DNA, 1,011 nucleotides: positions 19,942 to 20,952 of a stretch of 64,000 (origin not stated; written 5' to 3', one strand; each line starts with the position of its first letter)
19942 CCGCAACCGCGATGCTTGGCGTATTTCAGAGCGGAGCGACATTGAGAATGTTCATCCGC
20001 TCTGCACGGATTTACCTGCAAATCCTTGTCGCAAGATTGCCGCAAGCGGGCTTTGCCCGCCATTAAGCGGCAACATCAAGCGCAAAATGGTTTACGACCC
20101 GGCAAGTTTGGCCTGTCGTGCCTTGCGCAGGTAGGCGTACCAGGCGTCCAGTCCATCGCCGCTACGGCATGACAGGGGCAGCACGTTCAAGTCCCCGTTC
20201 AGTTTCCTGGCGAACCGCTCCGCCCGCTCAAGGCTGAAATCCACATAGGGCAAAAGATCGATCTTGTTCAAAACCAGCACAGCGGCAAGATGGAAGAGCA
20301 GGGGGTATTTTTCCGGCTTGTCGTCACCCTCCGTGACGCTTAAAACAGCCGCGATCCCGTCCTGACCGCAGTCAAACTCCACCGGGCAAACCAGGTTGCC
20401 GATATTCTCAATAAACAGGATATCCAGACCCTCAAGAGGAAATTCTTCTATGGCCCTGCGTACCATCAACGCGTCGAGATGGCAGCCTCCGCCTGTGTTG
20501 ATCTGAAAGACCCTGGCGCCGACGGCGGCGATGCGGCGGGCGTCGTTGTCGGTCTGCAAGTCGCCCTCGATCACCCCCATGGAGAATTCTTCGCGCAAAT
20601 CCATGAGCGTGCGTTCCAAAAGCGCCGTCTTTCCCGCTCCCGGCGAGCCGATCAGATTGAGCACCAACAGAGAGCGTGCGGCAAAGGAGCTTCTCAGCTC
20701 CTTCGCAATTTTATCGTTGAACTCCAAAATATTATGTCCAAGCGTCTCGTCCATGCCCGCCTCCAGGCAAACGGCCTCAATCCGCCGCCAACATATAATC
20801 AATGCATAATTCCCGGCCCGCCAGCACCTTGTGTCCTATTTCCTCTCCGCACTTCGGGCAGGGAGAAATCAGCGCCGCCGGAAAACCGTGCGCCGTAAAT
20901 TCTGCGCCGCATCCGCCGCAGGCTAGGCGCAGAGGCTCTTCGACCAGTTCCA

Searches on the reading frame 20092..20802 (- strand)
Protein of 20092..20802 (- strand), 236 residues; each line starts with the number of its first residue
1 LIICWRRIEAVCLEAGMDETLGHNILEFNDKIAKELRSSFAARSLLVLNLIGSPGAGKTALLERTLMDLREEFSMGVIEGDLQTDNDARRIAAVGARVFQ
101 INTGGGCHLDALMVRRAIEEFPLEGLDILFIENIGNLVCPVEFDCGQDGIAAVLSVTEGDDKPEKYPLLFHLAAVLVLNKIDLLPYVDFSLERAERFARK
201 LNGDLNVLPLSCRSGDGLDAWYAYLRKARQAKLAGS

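Call 6: search_protein_families(library=pfam, proteins=[window:20092-20802:-])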
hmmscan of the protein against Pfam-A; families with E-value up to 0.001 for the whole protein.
window:20092-20802:- (236 aa): 2 families
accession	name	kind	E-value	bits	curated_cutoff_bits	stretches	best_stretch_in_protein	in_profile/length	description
PF02492.25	cobW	-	6.9e-24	84.8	20.7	1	47-208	2-179/180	CobW/HypB/UreG, nucleotide-binding domain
PF03193.22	RsgA_GTPase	-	0.00054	20.3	30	0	172-235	54-113/174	RsgA GTPase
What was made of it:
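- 19970..20094 (-): Diverged full copy. TTA 20092-94 is the hypB TAA. Pfam cobW/HypB (call 6).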
